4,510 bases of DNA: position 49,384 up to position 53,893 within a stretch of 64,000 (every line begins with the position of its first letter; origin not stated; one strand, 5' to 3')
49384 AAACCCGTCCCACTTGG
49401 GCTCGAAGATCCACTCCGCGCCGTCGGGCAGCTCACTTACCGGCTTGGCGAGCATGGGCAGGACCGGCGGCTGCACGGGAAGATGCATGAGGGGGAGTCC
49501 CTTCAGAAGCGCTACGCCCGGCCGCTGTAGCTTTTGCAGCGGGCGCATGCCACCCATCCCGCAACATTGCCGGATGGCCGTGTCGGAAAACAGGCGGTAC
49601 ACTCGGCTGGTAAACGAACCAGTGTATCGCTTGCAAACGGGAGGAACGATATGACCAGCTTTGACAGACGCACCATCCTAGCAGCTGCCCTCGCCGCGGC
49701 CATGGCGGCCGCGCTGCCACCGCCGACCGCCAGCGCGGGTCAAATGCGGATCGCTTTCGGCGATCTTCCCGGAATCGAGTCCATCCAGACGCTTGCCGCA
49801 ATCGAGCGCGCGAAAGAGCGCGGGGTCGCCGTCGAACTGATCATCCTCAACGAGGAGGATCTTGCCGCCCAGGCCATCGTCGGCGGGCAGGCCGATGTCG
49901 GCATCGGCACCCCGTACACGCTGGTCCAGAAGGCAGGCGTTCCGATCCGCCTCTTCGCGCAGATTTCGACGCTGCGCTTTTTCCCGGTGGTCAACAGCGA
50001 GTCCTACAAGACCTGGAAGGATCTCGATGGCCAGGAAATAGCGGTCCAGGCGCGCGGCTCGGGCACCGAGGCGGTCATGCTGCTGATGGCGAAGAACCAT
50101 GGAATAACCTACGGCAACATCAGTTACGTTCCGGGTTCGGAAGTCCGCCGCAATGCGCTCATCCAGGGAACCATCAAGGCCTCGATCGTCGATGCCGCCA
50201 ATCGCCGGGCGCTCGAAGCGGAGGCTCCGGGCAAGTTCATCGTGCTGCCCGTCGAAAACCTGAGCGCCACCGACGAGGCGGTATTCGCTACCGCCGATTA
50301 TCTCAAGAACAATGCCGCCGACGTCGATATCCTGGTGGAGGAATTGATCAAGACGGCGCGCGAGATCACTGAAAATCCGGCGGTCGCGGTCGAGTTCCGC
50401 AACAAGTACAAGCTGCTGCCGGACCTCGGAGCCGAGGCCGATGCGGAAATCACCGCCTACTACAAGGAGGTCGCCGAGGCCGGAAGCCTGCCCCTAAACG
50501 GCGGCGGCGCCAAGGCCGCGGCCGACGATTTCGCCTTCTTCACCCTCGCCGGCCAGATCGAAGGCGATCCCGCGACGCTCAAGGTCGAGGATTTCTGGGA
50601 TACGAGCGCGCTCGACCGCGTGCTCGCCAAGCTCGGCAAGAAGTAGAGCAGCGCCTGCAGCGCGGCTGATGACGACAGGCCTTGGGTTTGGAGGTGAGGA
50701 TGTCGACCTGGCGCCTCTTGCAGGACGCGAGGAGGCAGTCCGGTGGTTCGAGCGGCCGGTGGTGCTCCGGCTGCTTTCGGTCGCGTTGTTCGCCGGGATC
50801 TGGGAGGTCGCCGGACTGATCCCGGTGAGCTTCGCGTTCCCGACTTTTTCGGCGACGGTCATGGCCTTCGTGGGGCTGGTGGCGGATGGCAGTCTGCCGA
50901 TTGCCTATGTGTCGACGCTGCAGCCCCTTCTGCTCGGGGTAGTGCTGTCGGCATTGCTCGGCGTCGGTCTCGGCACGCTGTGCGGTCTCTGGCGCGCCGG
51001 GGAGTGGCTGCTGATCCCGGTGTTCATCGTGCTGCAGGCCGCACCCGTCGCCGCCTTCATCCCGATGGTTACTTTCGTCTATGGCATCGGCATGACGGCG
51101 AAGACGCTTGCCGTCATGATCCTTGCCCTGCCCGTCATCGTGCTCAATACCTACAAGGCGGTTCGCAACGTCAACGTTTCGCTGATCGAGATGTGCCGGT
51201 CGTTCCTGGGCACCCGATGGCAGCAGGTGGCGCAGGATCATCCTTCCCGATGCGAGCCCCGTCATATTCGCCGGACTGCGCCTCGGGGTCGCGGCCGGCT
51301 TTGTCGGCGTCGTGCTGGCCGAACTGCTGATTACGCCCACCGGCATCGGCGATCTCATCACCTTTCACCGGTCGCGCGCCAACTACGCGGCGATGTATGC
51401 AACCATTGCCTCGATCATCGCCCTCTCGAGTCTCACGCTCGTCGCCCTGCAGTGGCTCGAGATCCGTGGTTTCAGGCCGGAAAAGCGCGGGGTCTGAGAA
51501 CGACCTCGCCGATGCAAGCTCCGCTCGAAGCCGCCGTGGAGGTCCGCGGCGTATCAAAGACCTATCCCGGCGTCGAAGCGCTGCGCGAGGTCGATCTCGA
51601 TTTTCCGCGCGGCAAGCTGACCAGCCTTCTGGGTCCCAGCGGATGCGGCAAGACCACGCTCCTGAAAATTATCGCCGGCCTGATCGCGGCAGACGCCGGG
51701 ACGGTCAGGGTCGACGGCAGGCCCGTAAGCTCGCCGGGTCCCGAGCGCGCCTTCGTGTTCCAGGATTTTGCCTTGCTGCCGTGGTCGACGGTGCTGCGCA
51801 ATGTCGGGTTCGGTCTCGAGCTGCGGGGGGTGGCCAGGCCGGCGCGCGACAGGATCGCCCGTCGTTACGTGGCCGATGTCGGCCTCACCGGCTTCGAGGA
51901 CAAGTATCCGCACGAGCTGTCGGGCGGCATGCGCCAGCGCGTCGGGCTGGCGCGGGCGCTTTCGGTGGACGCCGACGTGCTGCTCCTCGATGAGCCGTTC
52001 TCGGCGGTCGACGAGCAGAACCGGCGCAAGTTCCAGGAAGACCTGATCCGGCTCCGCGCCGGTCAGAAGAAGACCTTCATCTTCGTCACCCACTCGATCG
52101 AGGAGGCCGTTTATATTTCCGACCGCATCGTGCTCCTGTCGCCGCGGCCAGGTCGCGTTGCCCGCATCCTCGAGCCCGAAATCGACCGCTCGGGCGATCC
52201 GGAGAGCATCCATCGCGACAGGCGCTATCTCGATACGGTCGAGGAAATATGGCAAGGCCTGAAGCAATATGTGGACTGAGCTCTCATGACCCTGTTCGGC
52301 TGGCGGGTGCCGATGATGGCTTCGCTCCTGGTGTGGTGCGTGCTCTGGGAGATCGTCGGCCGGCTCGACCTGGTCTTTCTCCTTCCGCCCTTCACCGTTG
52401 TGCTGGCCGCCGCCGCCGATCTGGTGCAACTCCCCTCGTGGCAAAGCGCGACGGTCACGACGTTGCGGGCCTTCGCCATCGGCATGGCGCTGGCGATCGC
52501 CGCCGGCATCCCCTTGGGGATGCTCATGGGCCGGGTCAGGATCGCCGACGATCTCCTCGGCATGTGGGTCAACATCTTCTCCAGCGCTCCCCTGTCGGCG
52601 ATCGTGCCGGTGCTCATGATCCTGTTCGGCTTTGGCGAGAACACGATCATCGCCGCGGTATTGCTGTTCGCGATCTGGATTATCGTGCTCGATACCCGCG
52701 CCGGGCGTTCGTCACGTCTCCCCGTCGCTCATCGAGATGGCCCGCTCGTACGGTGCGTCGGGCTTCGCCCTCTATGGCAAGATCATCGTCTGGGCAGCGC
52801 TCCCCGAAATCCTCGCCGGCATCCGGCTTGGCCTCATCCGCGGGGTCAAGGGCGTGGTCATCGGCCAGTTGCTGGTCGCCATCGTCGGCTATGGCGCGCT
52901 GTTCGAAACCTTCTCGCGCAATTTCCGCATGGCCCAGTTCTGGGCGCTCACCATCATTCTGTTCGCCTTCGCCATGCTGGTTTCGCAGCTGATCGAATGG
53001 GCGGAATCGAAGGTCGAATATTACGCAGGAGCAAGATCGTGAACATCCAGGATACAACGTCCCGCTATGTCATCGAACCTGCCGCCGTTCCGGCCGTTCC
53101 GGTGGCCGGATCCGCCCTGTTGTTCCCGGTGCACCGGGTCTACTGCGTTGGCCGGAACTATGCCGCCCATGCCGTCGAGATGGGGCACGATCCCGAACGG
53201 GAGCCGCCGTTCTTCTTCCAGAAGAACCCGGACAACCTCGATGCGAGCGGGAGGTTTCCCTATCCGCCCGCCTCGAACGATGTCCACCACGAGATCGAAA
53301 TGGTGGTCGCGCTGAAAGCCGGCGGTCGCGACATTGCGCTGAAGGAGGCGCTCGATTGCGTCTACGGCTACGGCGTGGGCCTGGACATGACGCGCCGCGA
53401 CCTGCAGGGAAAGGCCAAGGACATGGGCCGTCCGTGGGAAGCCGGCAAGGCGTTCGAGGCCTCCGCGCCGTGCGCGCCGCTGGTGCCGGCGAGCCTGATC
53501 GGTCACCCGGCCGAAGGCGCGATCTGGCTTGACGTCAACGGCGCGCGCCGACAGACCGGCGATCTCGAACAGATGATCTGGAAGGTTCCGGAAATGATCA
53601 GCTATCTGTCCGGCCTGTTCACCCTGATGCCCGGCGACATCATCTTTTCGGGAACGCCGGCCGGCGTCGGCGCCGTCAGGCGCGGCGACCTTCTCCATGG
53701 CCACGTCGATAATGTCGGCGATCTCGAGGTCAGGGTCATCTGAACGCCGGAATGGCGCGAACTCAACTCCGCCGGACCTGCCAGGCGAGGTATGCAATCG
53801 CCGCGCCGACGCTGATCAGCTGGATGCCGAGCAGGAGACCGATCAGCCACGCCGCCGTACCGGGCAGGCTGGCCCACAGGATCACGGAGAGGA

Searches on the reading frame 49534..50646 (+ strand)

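Call 70: search_protein_families(library=pfam, proteins=[window:49534-50646:+], max_evalue=0.00001)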
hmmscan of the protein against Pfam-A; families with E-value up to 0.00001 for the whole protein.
window:49534-50646:+ (370 aa): 1 family
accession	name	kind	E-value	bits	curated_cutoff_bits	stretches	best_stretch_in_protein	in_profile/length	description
PF09084.16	NMT1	-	1.2e-12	48.7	20.5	1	94-283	17-214/216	NMT1/THI5 like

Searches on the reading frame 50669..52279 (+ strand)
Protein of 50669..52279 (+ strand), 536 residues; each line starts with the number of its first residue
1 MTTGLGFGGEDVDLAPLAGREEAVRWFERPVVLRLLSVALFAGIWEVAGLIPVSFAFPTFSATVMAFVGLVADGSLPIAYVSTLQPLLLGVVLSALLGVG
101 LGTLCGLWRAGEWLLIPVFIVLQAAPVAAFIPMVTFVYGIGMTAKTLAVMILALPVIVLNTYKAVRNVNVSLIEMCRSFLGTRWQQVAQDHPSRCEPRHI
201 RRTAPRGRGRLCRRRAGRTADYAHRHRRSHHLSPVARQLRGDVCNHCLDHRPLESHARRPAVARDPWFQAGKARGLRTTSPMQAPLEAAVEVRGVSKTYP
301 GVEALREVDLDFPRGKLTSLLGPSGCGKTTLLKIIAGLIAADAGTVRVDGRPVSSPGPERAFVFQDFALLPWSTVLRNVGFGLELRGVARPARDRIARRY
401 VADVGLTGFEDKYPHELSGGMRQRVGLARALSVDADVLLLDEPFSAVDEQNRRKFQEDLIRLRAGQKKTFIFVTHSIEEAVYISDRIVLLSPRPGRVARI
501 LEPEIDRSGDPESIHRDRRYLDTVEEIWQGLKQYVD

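Call 70: search_protein_families(library=pfam, proteins=[window:50669-52279:+], max_evalue=0.00001)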
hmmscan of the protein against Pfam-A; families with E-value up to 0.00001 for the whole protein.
window:50669-52279:+ (536 aa): 2 families
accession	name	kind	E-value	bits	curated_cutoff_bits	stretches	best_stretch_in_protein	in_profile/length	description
PF00005.33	ABC_tran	-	5e-32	111.8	25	1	305-444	1-136/137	ABC transporter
PF13304.12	AAA_21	-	6.3e-08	33.5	27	0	414-478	235-301/304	AAA domain, putative AbiEii toxin, Type IV TA system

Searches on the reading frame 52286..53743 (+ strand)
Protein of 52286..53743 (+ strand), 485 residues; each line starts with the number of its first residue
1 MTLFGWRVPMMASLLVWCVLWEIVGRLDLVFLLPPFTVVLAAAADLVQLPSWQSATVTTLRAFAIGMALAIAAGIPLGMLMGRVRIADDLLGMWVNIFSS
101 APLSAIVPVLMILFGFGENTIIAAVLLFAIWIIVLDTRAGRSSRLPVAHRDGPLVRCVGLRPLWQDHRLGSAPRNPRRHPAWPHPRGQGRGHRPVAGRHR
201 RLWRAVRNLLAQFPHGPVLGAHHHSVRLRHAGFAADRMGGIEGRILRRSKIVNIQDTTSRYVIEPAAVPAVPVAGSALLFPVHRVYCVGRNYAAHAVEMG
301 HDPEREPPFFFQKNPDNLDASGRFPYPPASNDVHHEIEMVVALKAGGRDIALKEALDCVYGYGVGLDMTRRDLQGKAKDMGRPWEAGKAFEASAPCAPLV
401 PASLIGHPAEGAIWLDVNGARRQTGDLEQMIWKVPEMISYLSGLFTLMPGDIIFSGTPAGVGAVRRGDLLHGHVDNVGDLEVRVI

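Call 70: search_protein_families(library=pfam, proteins=[window:52286-53743:+], max_evalue=0.00001)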
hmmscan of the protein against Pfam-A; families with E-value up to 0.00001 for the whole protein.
window:52286-53743:+ (485 aa): 1 family
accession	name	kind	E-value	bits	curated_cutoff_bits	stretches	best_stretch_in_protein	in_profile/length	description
PF01557.24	FAA_hydrolase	-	6.6e-49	166.9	23.9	1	285-484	2-213/214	Fumarylacetoacetate (FAA) hydrolase C-terminal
